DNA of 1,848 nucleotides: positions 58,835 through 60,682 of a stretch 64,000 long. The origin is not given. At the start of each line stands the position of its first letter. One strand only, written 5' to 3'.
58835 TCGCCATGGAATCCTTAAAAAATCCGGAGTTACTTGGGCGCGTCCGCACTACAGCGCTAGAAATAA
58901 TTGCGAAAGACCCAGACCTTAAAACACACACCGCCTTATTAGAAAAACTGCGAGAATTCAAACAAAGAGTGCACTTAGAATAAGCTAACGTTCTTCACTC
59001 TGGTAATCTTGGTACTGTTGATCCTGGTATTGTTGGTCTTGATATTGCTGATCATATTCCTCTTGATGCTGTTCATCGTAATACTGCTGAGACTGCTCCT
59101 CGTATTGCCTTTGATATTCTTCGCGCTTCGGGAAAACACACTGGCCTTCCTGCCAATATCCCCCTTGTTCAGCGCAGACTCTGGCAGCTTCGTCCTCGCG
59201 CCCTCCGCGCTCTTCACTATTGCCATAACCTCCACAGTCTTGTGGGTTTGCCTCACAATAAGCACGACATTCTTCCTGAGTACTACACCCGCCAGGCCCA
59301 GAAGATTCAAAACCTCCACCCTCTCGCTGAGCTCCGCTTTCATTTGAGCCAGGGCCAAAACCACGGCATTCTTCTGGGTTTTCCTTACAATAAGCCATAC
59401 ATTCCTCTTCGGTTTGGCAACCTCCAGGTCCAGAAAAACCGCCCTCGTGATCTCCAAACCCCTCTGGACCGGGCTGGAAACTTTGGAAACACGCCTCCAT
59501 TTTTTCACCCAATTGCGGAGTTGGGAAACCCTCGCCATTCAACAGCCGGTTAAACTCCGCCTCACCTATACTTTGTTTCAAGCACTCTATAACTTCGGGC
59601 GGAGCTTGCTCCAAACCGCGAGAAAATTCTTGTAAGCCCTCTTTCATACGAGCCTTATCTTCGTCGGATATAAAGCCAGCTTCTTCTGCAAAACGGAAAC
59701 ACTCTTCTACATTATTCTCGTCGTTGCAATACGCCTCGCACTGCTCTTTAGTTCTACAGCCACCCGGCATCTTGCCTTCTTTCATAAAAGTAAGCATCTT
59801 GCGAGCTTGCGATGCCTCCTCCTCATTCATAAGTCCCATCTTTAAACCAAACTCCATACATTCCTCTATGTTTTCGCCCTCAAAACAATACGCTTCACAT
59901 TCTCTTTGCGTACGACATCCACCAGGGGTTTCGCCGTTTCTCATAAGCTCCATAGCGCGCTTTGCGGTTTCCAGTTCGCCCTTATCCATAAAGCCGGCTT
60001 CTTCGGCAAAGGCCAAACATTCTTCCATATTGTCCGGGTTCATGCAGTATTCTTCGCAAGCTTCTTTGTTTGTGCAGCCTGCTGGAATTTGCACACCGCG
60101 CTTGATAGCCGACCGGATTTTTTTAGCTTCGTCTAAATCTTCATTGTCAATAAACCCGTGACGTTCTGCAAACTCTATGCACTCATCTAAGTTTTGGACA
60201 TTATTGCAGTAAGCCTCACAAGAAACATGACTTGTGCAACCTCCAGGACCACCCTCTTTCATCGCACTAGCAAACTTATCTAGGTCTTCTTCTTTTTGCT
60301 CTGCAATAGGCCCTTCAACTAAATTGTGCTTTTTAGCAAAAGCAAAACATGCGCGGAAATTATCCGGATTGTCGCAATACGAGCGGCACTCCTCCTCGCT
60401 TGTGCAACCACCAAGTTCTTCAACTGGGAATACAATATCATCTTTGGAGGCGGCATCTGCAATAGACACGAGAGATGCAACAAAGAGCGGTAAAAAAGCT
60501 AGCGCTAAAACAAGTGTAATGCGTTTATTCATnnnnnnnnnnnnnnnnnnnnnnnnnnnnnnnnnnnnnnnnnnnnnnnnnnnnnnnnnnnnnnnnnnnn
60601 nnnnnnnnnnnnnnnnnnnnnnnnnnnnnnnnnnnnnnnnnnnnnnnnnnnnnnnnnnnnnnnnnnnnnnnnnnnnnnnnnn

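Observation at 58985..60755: Secreted protein made of seven 4-cysteine repeats with a Q/Y-rich tail, co-transcribed with a tiny membrane protein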

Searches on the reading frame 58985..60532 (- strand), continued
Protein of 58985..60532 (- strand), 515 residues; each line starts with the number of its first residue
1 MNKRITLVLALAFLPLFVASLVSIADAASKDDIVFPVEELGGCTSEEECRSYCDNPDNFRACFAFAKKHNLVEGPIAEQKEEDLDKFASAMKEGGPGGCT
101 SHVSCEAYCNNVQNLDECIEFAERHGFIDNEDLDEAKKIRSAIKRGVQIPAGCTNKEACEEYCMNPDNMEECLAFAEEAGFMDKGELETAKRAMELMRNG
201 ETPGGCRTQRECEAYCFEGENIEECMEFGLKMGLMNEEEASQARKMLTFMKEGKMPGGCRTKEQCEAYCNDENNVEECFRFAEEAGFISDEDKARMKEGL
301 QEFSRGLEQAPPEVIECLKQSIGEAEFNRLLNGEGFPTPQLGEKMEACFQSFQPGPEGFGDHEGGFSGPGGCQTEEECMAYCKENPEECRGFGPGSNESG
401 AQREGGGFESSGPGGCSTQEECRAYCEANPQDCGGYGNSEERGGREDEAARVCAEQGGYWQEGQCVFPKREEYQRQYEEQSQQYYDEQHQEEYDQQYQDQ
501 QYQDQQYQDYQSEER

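Call 34: find_encoding_contigs(protein=P0033, flank=4000, max_places=1)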
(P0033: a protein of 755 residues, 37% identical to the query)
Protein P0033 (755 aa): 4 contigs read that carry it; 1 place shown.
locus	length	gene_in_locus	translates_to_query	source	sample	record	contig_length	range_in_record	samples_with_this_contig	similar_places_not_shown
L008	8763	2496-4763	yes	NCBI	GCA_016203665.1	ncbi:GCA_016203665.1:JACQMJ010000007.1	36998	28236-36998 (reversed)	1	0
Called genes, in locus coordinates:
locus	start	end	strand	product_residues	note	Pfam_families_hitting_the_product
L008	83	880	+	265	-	PF13489:Methyltransf_23 (weak), PF08241:Methyltransf_11, PF13649:Methyltransf_25 (weak)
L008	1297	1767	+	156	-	PF00254:FKBP_C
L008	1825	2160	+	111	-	-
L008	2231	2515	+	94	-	-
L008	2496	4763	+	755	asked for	-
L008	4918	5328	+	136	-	-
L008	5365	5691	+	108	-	-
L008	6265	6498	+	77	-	-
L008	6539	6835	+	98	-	-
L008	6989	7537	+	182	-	PF01625:PMSR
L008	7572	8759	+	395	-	PF04851:ResIII (weak), PF00270:DEAD, PF00271:Helicase_C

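Call 35: find_encoding_contigs(protein=P0093, flank=4000, max_places=1)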
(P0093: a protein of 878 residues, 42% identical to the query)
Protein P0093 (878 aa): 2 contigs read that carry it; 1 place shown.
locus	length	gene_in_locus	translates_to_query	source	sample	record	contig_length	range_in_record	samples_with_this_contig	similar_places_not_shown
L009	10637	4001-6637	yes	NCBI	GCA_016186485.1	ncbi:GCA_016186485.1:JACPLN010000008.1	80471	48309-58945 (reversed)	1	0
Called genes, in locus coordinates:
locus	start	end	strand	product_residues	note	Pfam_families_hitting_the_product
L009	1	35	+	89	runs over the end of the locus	-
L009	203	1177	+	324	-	PF00730:HhH-GPD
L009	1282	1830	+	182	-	-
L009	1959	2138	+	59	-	-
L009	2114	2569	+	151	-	PF10646:Germane (weak)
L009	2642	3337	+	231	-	-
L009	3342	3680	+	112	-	-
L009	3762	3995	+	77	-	-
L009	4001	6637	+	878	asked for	PF07953:Toxin_R_bind_N (weak), PF13385:Laminin_G_3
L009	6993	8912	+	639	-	PF00122:E1-E2_ATPase, PF00702:Hydrolase, PF08282:Hydrolase_3 (weak)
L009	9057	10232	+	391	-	PF16656:Pur_ac_phosph_N (faint), PF25077:DUF7800 (faint)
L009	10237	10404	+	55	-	PF23447:DUF7128 (weak)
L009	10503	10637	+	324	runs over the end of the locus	PF01068:DNA_ligase_A_M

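Call 72: search_protein_families(library=phrogs, proteins=[window:58985-60532:-], max_evalue=0.01)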
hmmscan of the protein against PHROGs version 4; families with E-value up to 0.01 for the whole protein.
window:58985-60532:- (515 aa): 0 families

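Call 73: search_protein_families(library=padloc, proteins=[window:58985-60532:-], max_evalue=0.01)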
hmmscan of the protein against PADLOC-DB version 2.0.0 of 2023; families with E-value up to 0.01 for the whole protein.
window:58985-60532:- (515 aa): 0 families

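Call 74: fold_search(model_id=the predicted structure, library=viral)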
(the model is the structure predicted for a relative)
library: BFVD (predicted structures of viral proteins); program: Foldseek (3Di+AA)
matches with E <= 10: 116; with E <= 0.001: 0
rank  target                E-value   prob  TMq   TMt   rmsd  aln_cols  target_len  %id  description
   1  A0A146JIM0            4.2e-01  0.07  0.10  0.08  24.1       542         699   12  (no name in the UniProt tables at hand)
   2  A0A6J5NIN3            5.3e-01  0.12  0.13  0.09  23.1       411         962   14  Uncharacterized protein [uncultured Caudovirales phage]
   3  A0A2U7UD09            6.3e-01  0.13  0.16  0.15  20.8       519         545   11  Ankyrin repeat domain containing protein [Pandoravirus neocaledonia]
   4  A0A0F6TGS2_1          6.9e-01  0.08  0.10  0.06  28.3       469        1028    8  A48 [Rat cytomegalovirus ALL-03]
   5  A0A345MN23            9.0e-01  0.23  0.11  0.16  17.7       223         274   10  (no name in the UniProt tables at hand)
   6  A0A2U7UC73            1.3e+00  0.13  0.17  0.17  16.4       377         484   11  Ankyrin repeat domain containing protein [Pandoravirus neocaledonia]
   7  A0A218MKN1            1.3e+00  0.04  0.10  0.09  21.7       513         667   12  Uncharacterized protein [uncultured virus]
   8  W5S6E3                1.4e+00  0.13  0.16  0.21  17.3       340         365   13  Ankyrin-repeat protein [Pithovirus sibericum]
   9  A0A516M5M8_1          1.5e+00  0.08  0.13  0.06  20.9       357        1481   14  (no name in the UniProt tables at hand)
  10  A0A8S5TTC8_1          1.6e+00  0.04  0.09  0.05  30.9       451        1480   10  NlpC/P60 family [Siphoviridae sp. ct5jB2]
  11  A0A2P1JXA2            1.7e+00  0.05  0.12  0.09  20.0       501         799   12  Uncharacterized protein [Rhodococcus phage Finch]
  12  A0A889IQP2            1.7e+00  0.04  0.10  0.09  34.5       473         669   11  (no name in the UniProt tables at hand)
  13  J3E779                2.0e+00  0.06  0.11  0.12  19.0       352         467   12  (no name in the UniProt tables at hand)
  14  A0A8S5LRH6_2          2.0e+00  0.05  0.11  0.07  21.3       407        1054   11  Uncharacterized protein [Myoviridae sp. ctSGr1]
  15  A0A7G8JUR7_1          2.1e+00  0.04  0.10  0.07  21.1       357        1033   11  (no name in the UniProt tables at hand)
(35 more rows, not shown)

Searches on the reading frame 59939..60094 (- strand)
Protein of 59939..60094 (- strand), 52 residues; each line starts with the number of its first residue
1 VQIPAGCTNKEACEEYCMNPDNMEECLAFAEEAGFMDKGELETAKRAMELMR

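Call 30: search_solved_structures(query=A3, max_evalue=10, show_alignments=3)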
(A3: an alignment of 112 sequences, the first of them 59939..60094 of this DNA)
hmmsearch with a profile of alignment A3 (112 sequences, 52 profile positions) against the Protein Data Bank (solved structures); distinct sequences matched with E-value up to 10: 3.
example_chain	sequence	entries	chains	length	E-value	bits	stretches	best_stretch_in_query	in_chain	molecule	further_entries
2a2f_X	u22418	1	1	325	1.3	12.3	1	19-49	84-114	Exocyst complex component Sec15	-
9jm7_A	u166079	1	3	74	1.7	11.9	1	29-48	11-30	LRD-2A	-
1s8k_A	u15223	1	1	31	4.6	10.5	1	6-22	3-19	Toxin BmKK4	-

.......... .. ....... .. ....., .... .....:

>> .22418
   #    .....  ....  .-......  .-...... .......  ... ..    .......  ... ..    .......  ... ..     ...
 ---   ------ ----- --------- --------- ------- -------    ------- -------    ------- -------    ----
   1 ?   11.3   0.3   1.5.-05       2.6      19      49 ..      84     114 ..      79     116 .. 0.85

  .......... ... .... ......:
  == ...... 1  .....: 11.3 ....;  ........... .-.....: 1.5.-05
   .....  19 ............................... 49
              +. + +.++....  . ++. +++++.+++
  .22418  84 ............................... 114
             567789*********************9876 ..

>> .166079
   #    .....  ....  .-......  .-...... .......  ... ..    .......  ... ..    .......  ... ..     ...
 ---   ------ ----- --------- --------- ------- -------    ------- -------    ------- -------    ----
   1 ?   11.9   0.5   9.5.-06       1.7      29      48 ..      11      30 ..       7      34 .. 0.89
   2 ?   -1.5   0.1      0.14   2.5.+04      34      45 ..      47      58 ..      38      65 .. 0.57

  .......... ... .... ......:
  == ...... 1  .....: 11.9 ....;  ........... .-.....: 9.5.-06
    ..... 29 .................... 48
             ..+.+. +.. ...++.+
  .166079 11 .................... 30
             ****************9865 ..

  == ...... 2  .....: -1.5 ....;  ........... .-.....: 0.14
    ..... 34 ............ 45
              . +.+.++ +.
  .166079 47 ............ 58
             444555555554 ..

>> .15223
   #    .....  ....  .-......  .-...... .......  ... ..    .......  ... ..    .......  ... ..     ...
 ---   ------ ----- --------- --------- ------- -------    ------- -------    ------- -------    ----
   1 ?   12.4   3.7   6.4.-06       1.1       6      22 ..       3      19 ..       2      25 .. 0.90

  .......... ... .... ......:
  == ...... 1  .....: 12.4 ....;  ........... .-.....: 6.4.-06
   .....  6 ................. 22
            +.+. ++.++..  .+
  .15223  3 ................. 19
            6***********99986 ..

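Call 37: predict_structure(alignment_id=A3)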
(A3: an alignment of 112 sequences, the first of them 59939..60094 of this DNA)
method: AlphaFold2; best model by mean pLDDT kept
length: 52 residues; sequences in the alignment: 112
mean_pLDDT: 88.0   pTM: 0.66
mean pLDDT of the five models: 88.0, 87.9, 85.8, 85.7, 85.2
residues with pLDDT >= 90: 24; 70-90: 27; 50-70: 1; < 50: 0
segments of 3 or more residues with pLDDT < 50: none
pLDDT, mean of each block of 10 residues (from residue 1): 80 90 91 91 91 77
secondary structure, 60 per line:
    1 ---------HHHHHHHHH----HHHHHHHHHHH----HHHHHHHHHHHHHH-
elements in order: H10-18 H23-33 H38-51

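Call 40: fold_search(model_id=the predicted structure, library=pdb)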
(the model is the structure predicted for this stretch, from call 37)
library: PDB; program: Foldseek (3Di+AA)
matches with E <= 10: 35; with E <= 0.001: 0
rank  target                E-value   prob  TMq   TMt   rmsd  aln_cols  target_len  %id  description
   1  6o35_D                3.3e+00  0.35  0.58  0.32   6.7        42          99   26  Crystal structure of a de novo designed octameric helical-bundle protein (released 2020-03-18)
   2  6o35_A                3.8e+00  0.30  0.57  0.31   6.7        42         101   26  Crystal structure of a de novo designed octameric helical-bundle protein (released 2020-03-18)
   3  4nac_B                4.6e+00  0.25  0.51  0.21   6.1        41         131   20  Crystal Structure of the N-terminal Domain of p15RS (released 2013-12-11)
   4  9y66_C                4.6e+00  0.16  0.57  0.06  12.5        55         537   14  attLsym bound serine integrase complex in the dimeric state (released 2026-02-04)
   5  2gsc_A                5.0e+00  0.30  0.57  0.27   4.8        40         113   10  Crystal Structure of the Conserved Hypothetical Cytosolic Protein Xcc0516 from Xanthomonas campestris (released 2006-10-03)
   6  4j2c_C                5.0e+00  0.18  0.54  0.29   4.9        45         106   18  GARP-SNARE Interaction (released 2013-12-25)
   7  9clb_B                5.3e+00  0.28  0.54  0.26   5.4        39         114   20  Crystal structure of Bak bound to the inhibitory aBAK (released 2025-07-16)
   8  9clb_F                5.3e+00  0.28  0.54  0.26   5.4        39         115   20  Crystal structure of Bak bound to the inhibitory aBAK (released 2025-07-16)
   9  6o35_B                5.7e+00  0.23  0.58  0.31   6.6        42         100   26  Crystal structure of a de novo designed octameric helical-bundle protein (released 2020-03-18)
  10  9e6q_AQ               5.7e+00  0.20  0.54  0.20   6.7        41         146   17  Cryo-EM structure of the Pyrobaculum calidifontis 50S ribosomal subunit in complex with Dri (released 2024-11-20)
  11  8p8m_QQ               5.7e+00  0.18  0.58  0.22   8.4        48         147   17  Yeast 60S ribosomal subunit, RPL39 deletion (released 2024-06-12)
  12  9dxh_A                6.1e+00  0.11  0.55  0.06  11.6        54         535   15  attPmm and attBmm bound serine integrase complex in the pre-rotation state (released 2026-01-21)
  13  7lf8_A                6.5e+00  0.08  0.45  0.42   4.7        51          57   16  Fab 6D12 bound to ApoL2 NTD (released 2021-08-04)
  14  9igy_A                7.0e+00  0.23  0.54  0.18   2.7        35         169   26  Structure of a Chimeric Protein Composed of the SNX5 PhoX Domain and the N-terminal domain of NCOA7-AS,crystal form II (released 2026-01-28)
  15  4nac_A                7.0e+00  0.18  0.50  0.21   3.4        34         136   26  Crystal Structure of the N-terminal Domain of p15RS (released 2013-12-11)
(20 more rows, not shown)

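Call 43: search_protein_representatives(alignment_id=A3)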
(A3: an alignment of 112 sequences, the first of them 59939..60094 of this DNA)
Query: 112 sequences, 52 profile positions. Proteins with E-value up to 0.001 (for the whole library): 1899; up to 1e-10: 1655; up to 1e-30: 1130. The best 150 are listed.
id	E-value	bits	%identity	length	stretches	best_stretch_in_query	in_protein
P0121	4.2e-174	580.6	-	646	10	2-51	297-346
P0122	7.1e-169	563.9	-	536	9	1-51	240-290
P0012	5.7e-166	554.6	-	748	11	2-50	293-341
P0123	8.4e-164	547.6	-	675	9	2-50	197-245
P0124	2.6e-161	539.7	-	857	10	2-51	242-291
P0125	1.6e-160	537.1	-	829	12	2-50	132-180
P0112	4.8e-158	529.2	-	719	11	2-50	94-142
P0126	2.7e-157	526.8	-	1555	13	2-51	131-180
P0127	7.9e-154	515.7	-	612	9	2-51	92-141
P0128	3.7e-150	503.9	-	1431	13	2-49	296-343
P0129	7.2e-150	503.0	-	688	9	2-51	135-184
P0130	1.3e-147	495.7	-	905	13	2-49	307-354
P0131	2.5e-147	494.9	-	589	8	1-51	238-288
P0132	6.0e-147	493.7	-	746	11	2-49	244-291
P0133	1.1e-146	492.8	-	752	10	2-50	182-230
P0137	4.5e-144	484.4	-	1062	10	2-52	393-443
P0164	7.3e-132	445.4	-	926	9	2-48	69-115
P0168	1.0e-130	441.7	-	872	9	2-51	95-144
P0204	8.3e-118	400.3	-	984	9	2-51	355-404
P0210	6.0e-116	394.4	-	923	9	3-50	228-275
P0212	3.1e-115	392.1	-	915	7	2-50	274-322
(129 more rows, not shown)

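Call 52: search_protein_families(library=pfam, proteins=[P0126, P0128, P0137, P0204, P0164, P0210, P0212, P0130, P0168], max_evalue=0.001)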
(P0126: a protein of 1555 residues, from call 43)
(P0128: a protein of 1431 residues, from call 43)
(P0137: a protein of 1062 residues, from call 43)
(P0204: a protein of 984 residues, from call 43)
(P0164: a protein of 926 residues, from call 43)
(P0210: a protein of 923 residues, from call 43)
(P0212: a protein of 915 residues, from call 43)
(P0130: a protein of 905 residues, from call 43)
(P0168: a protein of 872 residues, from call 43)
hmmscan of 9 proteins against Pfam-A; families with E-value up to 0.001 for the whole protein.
P0126 (1555 aa): 0 families

P0128 (1431 aa): 0 families

P0137 (1062 aa): 1 family
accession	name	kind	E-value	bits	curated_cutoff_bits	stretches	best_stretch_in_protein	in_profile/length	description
PF13385.13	Laminin_G_3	-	9.5e-25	87.9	27.6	1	841-992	12-150/151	Concanavalin A-like lectin/glucanases superfamily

P0204 (984 aa): 3 families
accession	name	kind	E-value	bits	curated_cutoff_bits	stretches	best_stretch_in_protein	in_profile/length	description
PF13385.13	Laminin_G_3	-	1.7e-27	96.9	27.6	1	741-903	1-150/151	Concanavalin A-like lectin/glucanases superfamily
PF02210.31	Laminin_G_2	-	9.6e-06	26.5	22.9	1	799-893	25-123/126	Laminin G domain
PF07953.20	Toxin_R_bind_N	-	2e-05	24.8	23.8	1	734-897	26-190/191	Clostridium neurotoxin, N-terminal receptor binding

P0164 (926 aa): 0 families

P0210 (923 aa): 1 family
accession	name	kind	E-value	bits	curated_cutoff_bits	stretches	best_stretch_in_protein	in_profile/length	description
PF13385.13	Laminin_G_3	-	6.3e-26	91.8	27.6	1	672-825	10-151/151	Concanavalin A-like lectin/glucanases superfamily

P0212 (915 aa): 0 families

P0130 (905 aa): 1 family
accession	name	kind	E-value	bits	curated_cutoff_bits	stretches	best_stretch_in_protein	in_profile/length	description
PF00050.26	Kazal_1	-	4.5e-07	30.2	21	1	634-654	8-28/49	Kazal-type serine protease inhibitor domain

P0168 (872 aa): 0 families
